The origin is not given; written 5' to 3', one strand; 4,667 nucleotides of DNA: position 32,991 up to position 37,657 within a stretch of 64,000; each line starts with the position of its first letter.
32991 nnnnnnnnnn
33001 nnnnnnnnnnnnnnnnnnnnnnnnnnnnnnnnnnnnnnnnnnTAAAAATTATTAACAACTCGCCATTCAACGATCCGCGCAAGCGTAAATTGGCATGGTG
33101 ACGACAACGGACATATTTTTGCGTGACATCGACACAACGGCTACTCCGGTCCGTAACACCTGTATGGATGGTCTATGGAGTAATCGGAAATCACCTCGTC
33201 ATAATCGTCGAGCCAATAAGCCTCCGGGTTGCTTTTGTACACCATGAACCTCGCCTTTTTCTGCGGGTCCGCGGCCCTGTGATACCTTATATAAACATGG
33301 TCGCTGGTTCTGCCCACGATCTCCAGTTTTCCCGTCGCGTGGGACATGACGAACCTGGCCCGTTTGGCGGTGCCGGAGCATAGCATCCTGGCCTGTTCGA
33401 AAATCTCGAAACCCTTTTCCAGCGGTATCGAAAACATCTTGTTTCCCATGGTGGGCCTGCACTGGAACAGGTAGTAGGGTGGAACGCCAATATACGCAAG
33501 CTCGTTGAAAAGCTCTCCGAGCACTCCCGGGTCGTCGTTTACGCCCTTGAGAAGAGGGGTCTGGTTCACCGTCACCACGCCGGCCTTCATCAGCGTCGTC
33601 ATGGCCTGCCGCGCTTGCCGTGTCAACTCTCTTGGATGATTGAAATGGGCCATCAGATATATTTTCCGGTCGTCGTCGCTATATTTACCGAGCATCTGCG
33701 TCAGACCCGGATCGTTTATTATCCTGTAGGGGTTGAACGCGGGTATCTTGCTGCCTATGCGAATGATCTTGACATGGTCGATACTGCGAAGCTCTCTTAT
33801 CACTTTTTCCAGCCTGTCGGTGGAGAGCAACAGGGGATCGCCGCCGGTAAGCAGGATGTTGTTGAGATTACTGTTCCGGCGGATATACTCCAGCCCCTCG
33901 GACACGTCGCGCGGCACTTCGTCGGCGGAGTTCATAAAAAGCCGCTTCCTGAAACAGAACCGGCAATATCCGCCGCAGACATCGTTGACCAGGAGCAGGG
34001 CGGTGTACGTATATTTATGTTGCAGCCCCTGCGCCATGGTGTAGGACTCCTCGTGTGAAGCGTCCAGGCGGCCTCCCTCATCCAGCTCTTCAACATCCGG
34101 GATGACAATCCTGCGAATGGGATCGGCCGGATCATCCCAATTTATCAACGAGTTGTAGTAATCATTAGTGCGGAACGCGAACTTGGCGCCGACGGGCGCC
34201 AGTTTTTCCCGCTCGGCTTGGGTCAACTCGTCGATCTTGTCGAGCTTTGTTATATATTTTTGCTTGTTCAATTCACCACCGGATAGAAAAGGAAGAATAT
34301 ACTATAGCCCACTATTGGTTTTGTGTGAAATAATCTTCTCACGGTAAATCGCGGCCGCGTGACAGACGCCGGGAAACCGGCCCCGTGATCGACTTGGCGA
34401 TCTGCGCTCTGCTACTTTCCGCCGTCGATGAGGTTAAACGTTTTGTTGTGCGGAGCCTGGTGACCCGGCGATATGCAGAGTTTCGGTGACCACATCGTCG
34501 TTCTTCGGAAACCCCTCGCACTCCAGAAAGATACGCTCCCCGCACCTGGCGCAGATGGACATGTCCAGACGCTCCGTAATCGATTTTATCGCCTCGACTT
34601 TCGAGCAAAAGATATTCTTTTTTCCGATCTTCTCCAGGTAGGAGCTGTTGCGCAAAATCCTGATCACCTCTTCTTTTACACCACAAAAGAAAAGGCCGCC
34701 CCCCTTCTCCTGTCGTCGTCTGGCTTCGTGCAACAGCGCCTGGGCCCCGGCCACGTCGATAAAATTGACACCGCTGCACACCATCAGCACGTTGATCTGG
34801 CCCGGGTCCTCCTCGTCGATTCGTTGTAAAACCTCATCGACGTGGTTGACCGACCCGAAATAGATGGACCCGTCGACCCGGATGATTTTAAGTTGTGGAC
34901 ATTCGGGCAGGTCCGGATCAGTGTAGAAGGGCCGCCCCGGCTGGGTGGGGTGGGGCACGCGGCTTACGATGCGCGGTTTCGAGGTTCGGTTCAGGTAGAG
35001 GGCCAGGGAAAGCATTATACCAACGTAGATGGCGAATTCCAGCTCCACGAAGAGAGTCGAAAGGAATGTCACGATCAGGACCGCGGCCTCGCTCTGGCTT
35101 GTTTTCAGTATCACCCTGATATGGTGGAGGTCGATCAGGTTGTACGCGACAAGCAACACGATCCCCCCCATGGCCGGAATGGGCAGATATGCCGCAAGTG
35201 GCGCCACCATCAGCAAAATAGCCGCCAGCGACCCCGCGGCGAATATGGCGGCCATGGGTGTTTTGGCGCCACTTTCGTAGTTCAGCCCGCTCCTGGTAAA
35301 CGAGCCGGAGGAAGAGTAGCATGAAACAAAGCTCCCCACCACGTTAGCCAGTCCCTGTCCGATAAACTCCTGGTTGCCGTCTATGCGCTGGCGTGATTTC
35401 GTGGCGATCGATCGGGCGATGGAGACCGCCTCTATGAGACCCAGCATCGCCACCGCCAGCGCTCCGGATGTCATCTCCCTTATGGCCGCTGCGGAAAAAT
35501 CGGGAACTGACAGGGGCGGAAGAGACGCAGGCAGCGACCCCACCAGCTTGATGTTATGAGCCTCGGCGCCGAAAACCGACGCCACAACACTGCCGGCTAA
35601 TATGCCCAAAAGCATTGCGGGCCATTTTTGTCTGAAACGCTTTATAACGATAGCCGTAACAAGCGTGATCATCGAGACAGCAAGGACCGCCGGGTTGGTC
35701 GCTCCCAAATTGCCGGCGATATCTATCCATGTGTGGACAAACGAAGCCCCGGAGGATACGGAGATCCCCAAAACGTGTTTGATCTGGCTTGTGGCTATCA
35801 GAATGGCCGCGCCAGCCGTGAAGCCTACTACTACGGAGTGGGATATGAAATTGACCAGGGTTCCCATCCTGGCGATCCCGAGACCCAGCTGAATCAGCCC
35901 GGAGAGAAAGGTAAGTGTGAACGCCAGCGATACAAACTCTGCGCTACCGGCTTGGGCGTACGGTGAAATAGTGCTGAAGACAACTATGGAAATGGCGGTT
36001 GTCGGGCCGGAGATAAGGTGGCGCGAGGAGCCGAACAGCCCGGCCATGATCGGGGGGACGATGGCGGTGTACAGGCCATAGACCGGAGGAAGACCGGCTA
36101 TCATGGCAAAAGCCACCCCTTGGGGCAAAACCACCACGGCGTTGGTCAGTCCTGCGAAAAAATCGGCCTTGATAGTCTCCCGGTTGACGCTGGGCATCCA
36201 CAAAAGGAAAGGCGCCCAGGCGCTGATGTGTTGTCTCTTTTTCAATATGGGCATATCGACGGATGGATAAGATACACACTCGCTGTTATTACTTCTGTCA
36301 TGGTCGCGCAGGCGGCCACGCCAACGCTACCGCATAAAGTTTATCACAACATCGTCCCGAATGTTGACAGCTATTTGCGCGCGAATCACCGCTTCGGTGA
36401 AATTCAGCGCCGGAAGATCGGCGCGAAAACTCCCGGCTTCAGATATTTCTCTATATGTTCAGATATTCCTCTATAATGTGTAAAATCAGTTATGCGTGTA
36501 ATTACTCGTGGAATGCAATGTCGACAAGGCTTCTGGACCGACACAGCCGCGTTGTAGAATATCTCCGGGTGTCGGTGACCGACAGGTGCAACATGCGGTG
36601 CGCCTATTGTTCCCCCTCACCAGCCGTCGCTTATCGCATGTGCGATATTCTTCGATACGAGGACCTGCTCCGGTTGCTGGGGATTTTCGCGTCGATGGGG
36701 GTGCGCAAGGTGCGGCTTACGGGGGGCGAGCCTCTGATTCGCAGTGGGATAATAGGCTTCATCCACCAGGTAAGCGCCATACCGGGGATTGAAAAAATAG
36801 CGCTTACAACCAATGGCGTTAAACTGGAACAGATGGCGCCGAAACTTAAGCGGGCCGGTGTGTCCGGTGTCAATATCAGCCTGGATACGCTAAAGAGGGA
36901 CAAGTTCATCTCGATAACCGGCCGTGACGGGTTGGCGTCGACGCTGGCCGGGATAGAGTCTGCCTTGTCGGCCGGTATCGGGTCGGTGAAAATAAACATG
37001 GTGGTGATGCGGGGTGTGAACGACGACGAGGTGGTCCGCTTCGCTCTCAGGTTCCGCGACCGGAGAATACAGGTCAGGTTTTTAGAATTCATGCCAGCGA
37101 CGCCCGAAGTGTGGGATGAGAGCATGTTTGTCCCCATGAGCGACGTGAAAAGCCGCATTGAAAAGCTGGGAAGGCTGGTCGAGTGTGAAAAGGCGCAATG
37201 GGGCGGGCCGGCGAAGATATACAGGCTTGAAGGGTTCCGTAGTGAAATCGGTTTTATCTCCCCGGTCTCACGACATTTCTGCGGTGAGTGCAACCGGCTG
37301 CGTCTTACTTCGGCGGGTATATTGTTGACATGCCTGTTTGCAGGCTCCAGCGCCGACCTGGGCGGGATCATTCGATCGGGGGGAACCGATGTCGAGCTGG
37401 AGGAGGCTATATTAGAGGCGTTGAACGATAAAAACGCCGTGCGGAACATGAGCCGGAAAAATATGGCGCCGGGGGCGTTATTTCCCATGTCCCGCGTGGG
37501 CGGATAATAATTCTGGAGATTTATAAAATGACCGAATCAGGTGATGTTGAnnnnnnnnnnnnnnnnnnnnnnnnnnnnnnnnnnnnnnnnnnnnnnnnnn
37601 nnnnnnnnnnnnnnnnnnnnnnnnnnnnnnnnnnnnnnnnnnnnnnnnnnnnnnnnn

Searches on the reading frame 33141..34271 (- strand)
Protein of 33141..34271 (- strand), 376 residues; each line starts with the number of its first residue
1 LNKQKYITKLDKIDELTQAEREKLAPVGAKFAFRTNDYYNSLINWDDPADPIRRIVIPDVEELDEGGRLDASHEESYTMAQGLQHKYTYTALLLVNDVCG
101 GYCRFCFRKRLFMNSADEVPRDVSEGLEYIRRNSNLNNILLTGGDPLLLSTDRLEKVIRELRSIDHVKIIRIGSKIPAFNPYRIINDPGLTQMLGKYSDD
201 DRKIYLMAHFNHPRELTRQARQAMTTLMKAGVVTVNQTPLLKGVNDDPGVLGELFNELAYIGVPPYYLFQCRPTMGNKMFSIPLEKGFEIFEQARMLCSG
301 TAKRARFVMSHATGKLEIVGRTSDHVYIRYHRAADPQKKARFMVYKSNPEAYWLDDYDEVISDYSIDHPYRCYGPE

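Call 59: search_protein_families(library=pfam, proteins=[window:33141-34271:-], max_evalue=0.00001)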
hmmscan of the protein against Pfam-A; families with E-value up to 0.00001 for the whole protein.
window:33141-34271:- (376 aa): 1 family
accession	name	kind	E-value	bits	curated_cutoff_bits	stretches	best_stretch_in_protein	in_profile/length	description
PF04055.27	Radical_SAM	-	2e-09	38.3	29.5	1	97-247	5-157/166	Radical SAM superfamily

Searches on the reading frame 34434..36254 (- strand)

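Call 59: search_protein_families(library=pfam, proteins=[window:34434-36254:-], max_evalue=0.00001)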
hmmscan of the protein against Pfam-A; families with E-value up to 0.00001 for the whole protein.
window:34434-36254:- (606 aa): 3 families
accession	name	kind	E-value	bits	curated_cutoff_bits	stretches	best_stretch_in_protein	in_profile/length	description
PF00916.26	Sulfate_transp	-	1.7e-99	333.6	23.2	1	29-396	2-380/380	Sulfate permease family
PF01740.26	STAS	-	2.6e-15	56.5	22.6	1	447-550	2-101/106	STAS domain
PF13466.11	STAS_2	-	3.7e-06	27.5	29.2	1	471-535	11-75/80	STAS domain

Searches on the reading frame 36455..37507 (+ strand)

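Call 59: search_protein_families(library=pfam, proteins=[window:36455-37507:+], max_evalue=0.00001)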
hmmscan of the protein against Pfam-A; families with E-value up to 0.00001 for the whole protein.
window:36455-37507:+ (350 aa): 2 families
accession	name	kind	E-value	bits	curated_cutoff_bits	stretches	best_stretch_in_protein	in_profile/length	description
PF06463.18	Mob_synth_C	-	2.6e-31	108.7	37.4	1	205-328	1-124/128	Molybdenum Cofactor Synthesis C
PF04055.27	Radical_SAM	-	9.6e-31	107.6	29.5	1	39-197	1-163/166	Radical SAM superfamily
